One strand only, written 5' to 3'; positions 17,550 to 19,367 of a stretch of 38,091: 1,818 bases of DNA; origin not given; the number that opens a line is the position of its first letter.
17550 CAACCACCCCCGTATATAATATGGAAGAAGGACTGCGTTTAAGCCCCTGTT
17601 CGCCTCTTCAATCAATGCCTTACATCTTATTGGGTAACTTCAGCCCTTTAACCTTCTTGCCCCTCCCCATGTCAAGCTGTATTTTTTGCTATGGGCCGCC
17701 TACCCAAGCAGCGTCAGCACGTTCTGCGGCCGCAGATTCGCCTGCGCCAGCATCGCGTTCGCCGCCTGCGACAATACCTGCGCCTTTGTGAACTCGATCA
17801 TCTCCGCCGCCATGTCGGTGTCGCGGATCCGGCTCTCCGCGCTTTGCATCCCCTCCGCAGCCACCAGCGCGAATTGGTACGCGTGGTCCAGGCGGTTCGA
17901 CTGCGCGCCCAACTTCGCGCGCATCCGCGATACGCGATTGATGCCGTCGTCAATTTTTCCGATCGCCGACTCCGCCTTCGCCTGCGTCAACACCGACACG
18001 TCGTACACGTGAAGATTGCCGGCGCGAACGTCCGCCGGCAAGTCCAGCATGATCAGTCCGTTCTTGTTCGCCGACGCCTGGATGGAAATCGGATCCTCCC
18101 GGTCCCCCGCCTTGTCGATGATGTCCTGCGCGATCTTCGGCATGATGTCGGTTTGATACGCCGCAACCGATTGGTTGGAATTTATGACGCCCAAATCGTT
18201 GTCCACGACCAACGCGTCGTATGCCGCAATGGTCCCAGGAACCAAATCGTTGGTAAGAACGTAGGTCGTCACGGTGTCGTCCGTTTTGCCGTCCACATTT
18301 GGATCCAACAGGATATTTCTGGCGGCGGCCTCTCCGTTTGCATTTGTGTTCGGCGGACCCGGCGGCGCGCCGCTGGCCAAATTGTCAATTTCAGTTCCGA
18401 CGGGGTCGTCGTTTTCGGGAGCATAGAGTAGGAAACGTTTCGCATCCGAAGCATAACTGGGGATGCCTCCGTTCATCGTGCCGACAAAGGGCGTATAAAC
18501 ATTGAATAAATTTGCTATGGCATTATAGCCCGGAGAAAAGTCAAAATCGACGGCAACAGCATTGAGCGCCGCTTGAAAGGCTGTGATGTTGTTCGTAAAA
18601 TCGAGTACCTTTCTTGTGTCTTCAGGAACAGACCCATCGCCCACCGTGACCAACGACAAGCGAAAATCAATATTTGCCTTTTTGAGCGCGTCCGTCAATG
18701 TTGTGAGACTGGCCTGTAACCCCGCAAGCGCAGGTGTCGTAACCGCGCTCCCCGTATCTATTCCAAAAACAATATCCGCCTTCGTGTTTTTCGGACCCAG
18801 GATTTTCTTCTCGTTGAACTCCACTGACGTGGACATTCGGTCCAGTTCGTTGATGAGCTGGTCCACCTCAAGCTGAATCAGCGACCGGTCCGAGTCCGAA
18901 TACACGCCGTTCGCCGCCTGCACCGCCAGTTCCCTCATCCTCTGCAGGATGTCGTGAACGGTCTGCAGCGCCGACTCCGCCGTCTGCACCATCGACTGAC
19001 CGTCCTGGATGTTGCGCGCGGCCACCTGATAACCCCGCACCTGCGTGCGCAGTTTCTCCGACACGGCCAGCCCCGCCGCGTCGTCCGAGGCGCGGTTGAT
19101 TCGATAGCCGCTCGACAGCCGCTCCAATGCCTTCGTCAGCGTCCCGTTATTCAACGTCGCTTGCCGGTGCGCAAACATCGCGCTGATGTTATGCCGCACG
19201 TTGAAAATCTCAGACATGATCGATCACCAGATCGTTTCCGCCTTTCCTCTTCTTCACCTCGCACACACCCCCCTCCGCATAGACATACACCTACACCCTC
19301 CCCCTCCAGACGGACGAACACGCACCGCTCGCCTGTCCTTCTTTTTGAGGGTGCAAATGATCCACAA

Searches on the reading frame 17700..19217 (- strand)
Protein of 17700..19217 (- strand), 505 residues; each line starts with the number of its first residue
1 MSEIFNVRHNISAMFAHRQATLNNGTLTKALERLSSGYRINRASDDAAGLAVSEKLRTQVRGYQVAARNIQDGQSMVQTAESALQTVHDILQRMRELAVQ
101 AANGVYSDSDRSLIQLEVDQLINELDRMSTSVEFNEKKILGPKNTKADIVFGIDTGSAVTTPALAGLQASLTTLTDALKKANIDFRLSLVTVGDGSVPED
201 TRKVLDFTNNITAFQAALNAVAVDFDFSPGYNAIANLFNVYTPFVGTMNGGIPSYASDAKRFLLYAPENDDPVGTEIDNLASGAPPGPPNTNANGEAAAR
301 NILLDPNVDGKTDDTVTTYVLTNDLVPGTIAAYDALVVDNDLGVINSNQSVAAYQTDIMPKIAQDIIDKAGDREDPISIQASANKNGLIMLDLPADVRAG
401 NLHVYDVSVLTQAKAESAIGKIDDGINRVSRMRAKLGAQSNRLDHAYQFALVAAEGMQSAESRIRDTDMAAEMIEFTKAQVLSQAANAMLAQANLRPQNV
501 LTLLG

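Call 13: search_protein_families(library=pfam, proteins=[window:17700-19217:-], max_evalue=0.01)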
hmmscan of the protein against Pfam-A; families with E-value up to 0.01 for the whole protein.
window:17700-19217:- (505 aa): 2 families
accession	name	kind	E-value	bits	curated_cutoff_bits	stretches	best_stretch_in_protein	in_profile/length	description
PF00669.25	Flagellin_N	-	8.3e-43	146.2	26.6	1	7-144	1-138/139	Bacterial flagellin N-terminal helical region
PF00700.27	Flagellin_C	-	8.2e-22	77.8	23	1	419-504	1-86/86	Bacterial flagellin C-terminal helical region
